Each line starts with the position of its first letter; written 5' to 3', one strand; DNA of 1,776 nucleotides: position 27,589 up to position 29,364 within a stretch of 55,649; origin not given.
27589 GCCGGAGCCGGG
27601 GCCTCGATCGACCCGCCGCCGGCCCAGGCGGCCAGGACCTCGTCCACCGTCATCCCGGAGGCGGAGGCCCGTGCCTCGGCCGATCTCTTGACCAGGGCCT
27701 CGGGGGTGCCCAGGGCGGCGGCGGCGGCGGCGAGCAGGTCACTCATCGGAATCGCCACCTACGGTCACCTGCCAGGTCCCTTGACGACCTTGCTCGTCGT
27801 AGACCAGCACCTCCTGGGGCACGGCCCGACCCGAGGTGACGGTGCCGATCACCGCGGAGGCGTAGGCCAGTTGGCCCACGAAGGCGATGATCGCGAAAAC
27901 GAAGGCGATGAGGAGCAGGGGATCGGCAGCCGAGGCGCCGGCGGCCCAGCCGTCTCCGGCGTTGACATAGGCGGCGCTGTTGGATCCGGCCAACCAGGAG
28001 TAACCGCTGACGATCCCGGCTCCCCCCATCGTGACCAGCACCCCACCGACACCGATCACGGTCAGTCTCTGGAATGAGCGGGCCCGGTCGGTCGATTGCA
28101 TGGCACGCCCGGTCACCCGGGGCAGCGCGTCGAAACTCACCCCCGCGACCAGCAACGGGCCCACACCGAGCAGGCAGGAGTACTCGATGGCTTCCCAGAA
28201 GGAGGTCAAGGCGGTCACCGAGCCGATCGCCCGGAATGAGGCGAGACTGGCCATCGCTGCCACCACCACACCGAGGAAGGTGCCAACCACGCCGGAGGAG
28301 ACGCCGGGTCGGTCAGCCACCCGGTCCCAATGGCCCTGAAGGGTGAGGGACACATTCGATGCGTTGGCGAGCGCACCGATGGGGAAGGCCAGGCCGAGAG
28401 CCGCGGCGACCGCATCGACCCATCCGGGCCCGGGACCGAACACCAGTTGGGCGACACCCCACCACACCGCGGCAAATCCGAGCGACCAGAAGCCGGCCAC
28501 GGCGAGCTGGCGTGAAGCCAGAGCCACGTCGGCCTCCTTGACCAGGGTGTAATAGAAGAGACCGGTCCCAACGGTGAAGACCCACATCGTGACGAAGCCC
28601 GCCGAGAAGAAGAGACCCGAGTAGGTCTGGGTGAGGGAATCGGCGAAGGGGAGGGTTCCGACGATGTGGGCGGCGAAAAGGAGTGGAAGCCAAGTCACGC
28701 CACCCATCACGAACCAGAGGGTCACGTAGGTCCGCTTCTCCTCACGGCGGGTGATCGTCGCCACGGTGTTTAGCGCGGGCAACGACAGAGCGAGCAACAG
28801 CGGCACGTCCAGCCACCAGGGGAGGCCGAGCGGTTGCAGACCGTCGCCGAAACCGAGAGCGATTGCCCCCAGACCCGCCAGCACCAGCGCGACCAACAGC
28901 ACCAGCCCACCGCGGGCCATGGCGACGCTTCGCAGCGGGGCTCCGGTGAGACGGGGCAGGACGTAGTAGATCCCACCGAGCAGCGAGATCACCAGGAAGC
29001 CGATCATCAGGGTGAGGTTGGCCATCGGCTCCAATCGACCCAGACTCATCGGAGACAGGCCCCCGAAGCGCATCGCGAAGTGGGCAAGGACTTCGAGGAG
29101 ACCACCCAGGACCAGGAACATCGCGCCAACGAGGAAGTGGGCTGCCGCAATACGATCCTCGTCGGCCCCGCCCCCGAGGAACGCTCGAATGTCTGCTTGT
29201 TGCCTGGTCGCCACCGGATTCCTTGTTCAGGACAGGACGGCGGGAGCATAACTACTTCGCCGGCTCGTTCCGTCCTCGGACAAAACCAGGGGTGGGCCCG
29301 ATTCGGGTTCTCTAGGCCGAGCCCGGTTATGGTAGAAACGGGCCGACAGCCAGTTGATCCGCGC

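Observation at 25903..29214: cbb3-like CcoN/CcoO/CcoP operon whose subunit I has lost every heme and CuB histidine ligand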

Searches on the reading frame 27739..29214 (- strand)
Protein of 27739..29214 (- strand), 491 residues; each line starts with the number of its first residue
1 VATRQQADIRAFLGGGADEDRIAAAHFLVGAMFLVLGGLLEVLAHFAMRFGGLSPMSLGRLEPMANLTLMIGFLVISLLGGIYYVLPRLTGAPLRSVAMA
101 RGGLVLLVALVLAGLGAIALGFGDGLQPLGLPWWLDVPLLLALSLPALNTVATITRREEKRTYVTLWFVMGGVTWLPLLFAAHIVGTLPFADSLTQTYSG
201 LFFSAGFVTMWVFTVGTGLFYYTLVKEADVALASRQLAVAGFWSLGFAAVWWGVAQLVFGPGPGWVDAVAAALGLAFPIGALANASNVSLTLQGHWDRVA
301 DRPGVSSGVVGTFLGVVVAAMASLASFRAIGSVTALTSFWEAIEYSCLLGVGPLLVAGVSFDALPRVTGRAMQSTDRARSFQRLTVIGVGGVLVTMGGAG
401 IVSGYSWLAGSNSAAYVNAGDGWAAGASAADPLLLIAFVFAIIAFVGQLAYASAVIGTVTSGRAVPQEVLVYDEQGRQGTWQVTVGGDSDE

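Call 3: search_protein_families(library=pfam, proteins=[window:27739-29214:-], max_evalue=0.1)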
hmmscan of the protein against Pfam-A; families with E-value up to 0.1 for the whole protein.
window:27739-29214:- (491 aa): 1 family
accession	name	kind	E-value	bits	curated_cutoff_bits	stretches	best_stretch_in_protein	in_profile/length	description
PF00115.25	COX1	-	1.3e-19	70.8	34.8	1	21-416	1-413/436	Cytochrome C and Quinol oxidase polypeptide I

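Call 4: search_protein_families(library=ncbifam, proteins=[window:27739-29214:-], max_evalue=0.1)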
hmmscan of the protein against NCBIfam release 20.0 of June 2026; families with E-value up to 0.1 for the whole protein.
window:27739-29214:- (491 aa): 2 families
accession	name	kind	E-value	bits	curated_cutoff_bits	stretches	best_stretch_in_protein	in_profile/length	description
TIGR00780.1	ccoN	equivalog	1.6e-27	96.6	583.15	1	31-469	16-468/474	cytochrome-c oxidase, cbb3-type subunit I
NF011053.0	PRK14485.1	subfamily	5.3e-27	94.3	1080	1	23-472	19-473/716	putative bifunctional cbb3-type cytochrome c oxidase subunit I/II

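Call 5: search_solved_structures(query=window:27739-29214:-, max_evalue=1, show_alignments=2)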
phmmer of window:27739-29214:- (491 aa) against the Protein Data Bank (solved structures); distinct sequences matched with E-value up to 1: 5.
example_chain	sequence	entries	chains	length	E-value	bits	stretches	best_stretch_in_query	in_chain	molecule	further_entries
6xkw_n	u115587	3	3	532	1.2e-13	53.9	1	35-459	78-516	Cytochrome c oxidase, Cbb3-type, subunit I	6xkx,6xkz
9g83_t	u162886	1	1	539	1.7e-12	50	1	22-436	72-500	cytochrome-c oxidase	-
9g6b_A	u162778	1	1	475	4.2e-12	48.8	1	56-440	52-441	cytochrome-c oxidase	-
3mk7_A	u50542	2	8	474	5.4e-11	45.1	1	52-462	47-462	Cytochrome c oxidase, cbb3-type, subunit N | Cbb3-type cytochrome c oxidase subunit CcoN1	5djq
8smr_E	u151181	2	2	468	3e-05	26.1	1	48-413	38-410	cytochrome-c oxidase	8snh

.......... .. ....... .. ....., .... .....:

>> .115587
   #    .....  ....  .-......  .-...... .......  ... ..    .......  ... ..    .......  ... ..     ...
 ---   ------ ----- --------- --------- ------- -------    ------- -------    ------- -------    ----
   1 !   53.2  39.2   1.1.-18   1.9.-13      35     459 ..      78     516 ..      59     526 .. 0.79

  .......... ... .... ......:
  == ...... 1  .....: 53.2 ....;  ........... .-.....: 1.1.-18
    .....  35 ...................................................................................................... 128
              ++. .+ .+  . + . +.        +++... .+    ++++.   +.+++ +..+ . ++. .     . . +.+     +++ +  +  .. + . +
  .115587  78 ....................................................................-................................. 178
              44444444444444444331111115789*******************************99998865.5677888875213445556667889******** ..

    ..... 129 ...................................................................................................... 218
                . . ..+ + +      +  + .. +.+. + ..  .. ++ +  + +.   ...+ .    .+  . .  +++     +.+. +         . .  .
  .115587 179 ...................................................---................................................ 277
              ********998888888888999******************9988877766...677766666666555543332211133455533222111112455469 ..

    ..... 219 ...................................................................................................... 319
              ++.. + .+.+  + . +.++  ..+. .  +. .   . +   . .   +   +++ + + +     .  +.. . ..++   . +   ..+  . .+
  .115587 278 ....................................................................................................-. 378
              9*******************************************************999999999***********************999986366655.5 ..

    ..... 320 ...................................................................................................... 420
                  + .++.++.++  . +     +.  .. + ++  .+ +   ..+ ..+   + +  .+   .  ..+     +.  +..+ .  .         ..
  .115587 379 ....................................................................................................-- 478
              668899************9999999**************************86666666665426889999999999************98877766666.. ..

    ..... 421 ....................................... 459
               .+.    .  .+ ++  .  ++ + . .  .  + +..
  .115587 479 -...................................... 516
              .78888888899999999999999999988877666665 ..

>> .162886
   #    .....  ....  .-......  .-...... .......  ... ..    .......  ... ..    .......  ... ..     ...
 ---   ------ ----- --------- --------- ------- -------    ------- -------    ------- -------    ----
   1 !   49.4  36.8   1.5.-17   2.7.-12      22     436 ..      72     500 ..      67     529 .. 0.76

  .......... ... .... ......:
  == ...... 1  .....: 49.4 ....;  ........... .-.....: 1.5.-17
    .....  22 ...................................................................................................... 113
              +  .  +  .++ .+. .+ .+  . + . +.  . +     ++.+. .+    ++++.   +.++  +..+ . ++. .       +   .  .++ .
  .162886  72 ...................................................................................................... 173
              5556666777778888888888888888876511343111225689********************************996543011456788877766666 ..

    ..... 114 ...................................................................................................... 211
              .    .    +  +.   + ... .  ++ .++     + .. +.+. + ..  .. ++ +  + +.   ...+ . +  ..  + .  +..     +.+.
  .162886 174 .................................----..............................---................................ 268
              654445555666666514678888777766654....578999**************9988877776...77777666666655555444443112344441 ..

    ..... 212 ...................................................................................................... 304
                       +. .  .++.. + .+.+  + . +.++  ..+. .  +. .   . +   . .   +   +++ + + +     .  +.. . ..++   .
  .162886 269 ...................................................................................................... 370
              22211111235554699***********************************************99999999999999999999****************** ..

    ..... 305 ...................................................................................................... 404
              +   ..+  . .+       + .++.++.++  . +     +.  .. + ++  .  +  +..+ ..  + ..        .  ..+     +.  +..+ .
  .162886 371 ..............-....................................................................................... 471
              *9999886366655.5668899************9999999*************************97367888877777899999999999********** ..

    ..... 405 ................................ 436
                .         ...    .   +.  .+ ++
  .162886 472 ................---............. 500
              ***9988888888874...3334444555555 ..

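Call 6: find_homologous_proteins(query=window:27739-29214:-, max_evalue=0.001)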
Query window:27739-29214:- (491 aa): 434 proteins with E <= 0.001 among 8000 candidates; the best 120 are listed.
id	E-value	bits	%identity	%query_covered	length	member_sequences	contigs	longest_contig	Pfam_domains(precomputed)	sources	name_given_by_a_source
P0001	2.0e-293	992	96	100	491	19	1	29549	PF00115.26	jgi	jgi:cbb3-type cytochrome oxidase subunit 1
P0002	4.7e-274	928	88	100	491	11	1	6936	PF00115.26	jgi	jgi:cbb3-type cytochrome oxidase subunit 1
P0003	1.2e-268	910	89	96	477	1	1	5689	PF00115.26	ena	-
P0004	2.3e-268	909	89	96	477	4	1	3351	PF00115.26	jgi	-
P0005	1.1e-265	900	89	96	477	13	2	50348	PF00115.26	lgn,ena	-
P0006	2.9e-259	879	86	96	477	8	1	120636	PF00115.26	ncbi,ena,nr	ncbi:MAG TPA: cbb3-type cytochrome c oxidase subunit I [Acidimicrobiia bacterium]|nr:cbb3-type cytoc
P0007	2.2e-257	873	86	96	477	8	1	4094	PF00115.26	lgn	-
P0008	2.4e-257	872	85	97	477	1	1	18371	PF00115.26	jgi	jgi:cbb3-type cytochrome oxidase subunit 1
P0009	8.3e-246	834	88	91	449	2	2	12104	PF00115.26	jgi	jgi:cbb3-type cytochrome oxidase subunit 1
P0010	3.8e-227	773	75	100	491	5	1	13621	PF00115.26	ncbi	-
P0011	1.1e-220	752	72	100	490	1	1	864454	PF00115.26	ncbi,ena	-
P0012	1.4e-217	741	71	100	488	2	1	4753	PF00115.26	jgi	jgi:cbb3-type cytochrome oxidase subunit 1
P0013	5.4e-208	710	68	100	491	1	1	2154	PF00115.26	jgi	jgi:cytochrome c oxidase cbb3-type subunit I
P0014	1.2e-207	709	66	100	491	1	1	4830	PF00115.26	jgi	jgi:cbb3-type cytochrome oxidase subunit 1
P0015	2.0e-207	708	69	96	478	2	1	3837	PF00115.26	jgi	jgi:cbb3-type cytochrome oxidase subunit 1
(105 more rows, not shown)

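Call 15: find_related_loci(query=A1, collection=genome_contigs, flank=10000)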
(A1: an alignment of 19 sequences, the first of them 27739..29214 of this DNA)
Query A1 (491 aa) in genome_contigs; peptide patterns used: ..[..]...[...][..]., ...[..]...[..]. (x = any residue, [..] = any of these).
125 stretches matched a pattern; 100 encode a relative of the query (tblastn E <= 1e-3); the best 80 are kept; 80 distinct loci.
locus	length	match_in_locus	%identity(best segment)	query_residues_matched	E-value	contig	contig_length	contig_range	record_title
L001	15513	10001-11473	95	1-491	0e+0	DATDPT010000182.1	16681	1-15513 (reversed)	MAG TPA_asm: Acidimicrobiia bacterium isolate SMAG_U7928 k141_2032712, whole genome shotgun sequence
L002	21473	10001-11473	87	1-491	0e+0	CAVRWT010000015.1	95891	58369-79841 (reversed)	MAG: uncultured Acidobacteriota bacterium isolate MFD02242.bin.2.214 genome assembly, contig: contig_49558, whole genome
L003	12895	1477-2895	90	1-473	0e+0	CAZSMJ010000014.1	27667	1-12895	MAG TPA_asm: uncultured Acidimicrobiaceae bacterium isolate SRP136066_co1_281 genome assembly, contig: NODE_1435_length_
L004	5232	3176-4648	88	1-491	0e+0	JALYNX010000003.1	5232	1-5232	MAG: Actinomycetota bacterium isolate DRA bin11 SD1704_k127_484194, whole genome shotgun sequence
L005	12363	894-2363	90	1-490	0e+0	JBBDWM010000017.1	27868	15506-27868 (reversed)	MAG: Acidimicrobiia bacterium isolate LejiaD_63_54 Lejia_D_2775_length_27868_cov_33, whole genome shotgun sequence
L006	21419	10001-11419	86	1-473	0e+0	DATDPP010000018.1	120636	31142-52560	MAG TPA_asm: Acidimicrobiia bacterium isolate SMAG_U7924 k141_544278, whole genome shotgun sequence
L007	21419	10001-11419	85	1-473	0e+0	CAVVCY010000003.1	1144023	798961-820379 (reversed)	MAG: uncultured Acidobacteriota bacterium isolate MFD02242.bin.2.132 genome assembly, contig: contig_4678, whole genome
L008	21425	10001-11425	88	1-475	0e+0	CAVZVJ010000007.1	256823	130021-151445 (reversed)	MAG: uncultured Acidobacteriota bacterium isolate MFD02242.bin.2.306 genome assembly, contig: contig_25006, whole genome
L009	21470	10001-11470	72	1-490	0e+0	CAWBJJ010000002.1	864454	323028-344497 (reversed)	MAG: uncultured Acidobacteriota bacterium isolate MFD02360.bin.2.56 genome assembly, contig: contig_11775, whole genome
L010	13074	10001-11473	75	1-491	0e+0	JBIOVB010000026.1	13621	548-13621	MAG: Acidimicrobiia bacterium isolate MAG119 k127_1613914, whole genome shotgun sequence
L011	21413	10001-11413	67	1-472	0e+0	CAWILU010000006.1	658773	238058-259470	MAG: uncultured Acidobacteriota bacterium isolate MFD05176.bin.2.204 genome assembly, contig: contig_79095, whole genome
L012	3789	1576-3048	66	1-491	0e+0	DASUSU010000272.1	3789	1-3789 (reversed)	MAG TPA_asm: Acidimicrobiia bacterium isolate SMAG_U1744 k141_475738, whole genome shotgun sequence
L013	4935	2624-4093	67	1-491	0e+0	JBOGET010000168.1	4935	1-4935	MAG: Acidimicrobiia bacterium isolate M3-S_metabat2.bin.293 k127_4331000, whole genome shotgun sequence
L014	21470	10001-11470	67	1-491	0e+0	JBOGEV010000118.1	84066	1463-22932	MAG: Acidimicrobiia bacterium isolate M3-S_maxbin2.bin.341 k127_2121437, whole genome shotgun sequence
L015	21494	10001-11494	63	1-491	0e+0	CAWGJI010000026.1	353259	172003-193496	MAG: uncultured Acidobacteriota bacterium isolate MFD05684.bin.1.84 genome assembly, contig: contig_99111, whole genome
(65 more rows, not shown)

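Call 16: search_protein_representatives(protein=window:27739-29214:-)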
Query: 491 residues. Proteins with E-value up to 0.001 (for the whole library): 652; up to 1e-10: 246; up to 1e-30: 53. The best 150 are listed.
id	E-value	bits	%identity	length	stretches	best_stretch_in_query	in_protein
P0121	6.0e-177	605.7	77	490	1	1-376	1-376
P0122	3.0e-169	580.2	60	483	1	5-475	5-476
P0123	9.4e-125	433.5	69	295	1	1-295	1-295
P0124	4.7e-100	352.1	43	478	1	7-474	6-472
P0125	6.3e-95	335.2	43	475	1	19-472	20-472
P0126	8.6e-94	331.4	43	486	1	17-473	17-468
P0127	1.9e-89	317.1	43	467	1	19-472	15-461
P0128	2.5e-89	316.7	44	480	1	3-471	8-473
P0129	6.7e-87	308.7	43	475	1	16-471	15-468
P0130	9.8e-83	294.9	42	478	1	19-474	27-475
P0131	2.1e-79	283.9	40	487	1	10-474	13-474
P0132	3.7e-79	283.1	60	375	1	64-305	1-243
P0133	6.3e-78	279.1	38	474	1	17-472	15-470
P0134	6.5e-71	256.0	41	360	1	118-476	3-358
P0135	2.5e-69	250.7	62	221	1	164-383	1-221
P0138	6.1e-58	213.2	34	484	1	20-470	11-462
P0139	1.4e-56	208.7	34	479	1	16-474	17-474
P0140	9.5e-56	205.9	34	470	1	19-476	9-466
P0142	2.3e-53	198.1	33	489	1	19-471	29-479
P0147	2.4e-48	181.5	32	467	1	16-474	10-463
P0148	1.9e-47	178.5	31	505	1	37-474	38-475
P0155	1.0e-38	149.8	30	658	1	23-474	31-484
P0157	1.4e-36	142.7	29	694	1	17-451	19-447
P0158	5.0e-36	140.9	31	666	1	22-475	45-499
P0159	8.1e-36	140.2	33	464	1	23-466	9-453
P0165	1.4e-33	132.8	28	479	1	17-426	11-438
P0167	2.0e-33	132.3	30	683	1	20-456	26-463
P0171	8.6e-32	126.9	30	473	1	18-467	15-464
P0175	4.2e-30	121.4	29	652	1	28-455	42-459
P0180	1.7e-29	119.4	32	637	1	19-463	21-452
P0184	9.7e-29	116.9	28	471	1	22-434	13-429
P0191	3.7e-27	111.7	25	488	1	30-416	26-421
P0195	2.5e-26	108.9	27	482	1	53-411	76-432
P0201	3.6e-25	105.1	27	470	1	23-414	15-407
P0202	6.1e-25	104.3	24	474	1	23-462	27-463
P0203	6.2e-25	104.3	29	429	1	25-414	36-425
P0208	6.6e-24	100.9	28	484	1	22-414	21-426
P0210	9.0e-24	100.5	28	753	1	33-452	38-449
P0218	3.2e-23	98.7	27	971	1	32-452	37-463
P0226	1.5e-21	93.1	33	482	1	24-453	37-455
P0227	1.8e-21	92.9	26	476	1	23-455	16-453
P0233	1.2e-20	90.2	32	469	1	22-460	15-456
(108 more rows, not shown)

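Call 24: list_cluster_members(proteins=[P0124, P0127, P0131, P0138, P0142, P0148, P0155, P0157, P0171, P0203])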
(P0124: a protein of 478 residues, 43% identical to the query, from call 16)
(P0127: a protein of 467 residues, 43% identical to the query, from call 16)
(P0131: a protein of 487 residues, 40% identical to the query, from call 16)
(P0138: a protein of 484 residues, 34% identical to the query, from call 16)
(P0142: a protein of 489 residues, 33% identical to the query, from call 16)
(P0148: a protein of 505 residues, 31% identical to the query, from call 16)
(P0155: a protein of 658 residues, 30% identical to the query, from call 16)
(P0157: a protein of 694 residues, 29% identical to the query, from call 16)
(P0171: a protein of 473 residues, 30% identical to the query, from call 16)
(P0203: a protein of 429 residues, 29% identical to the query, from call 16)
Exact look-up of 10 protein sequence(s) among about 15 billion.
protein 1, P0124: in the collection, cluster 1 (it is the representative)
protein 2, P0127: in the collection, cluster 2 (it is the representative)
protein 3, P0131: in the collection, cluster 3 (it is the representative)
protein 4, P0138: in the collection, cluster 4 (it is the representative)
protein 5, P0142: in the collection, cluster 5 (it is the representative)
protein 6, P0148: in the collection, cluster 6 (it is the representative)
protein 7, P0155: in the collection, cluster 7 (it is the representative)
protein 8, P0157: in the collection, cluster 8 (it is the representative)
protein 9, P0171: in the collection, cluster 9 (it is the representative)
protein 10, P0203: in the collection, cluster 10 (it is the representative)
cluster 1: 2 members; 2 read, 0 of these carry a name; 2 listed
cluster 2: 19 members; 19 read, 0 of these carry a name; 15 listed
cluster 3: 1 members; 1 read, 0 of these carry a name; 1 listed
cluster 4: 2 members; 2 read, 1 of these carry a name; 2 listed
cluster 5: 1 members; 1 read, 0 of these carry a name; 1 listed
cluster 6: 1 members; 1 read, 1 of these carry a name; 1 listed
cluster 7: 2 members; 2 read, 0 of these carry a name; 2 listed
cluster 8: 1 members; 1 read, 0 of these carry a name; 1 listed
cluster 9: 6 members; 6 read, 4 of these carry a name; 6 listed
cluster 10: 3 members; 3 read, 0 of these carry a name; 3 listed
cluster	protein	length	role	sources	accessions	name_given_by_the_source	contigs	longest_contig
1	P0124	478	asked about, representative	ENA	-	-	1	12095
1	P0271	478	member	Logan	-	-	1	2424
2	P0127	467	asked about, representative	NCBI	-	-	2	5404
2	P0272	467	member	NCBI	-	-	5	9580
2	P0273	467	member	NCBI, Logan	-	-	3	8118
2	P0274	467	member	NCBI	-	-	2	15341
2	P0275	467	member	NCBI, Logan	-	-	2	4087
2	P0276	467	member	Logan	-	-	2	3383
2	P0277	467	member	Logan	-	-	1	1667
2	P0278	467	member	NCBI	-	-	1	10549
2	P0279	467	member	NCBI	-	-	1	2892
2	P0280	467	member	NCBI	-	-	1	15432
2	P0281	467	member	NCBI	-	-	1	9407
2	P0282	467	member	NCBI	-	-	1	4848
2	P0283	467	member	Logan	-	-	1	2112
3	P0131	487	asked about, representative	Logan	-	-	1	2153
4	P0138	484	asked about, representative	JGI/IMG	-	cbb3-type cytochrome c oxidase subunit I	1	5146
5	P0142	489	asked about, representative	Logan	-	-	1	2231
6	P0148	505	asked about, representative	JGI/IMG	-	cbb3-type cytochrome c oxidase subunit I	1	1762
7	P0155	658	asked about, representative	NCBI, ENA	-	-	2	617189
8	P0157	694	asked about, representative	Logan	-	-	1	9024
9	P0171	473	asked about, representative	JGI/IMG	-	cbb3-type cytochrome oxidase subunit 1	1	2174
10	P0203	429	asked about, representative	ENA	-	-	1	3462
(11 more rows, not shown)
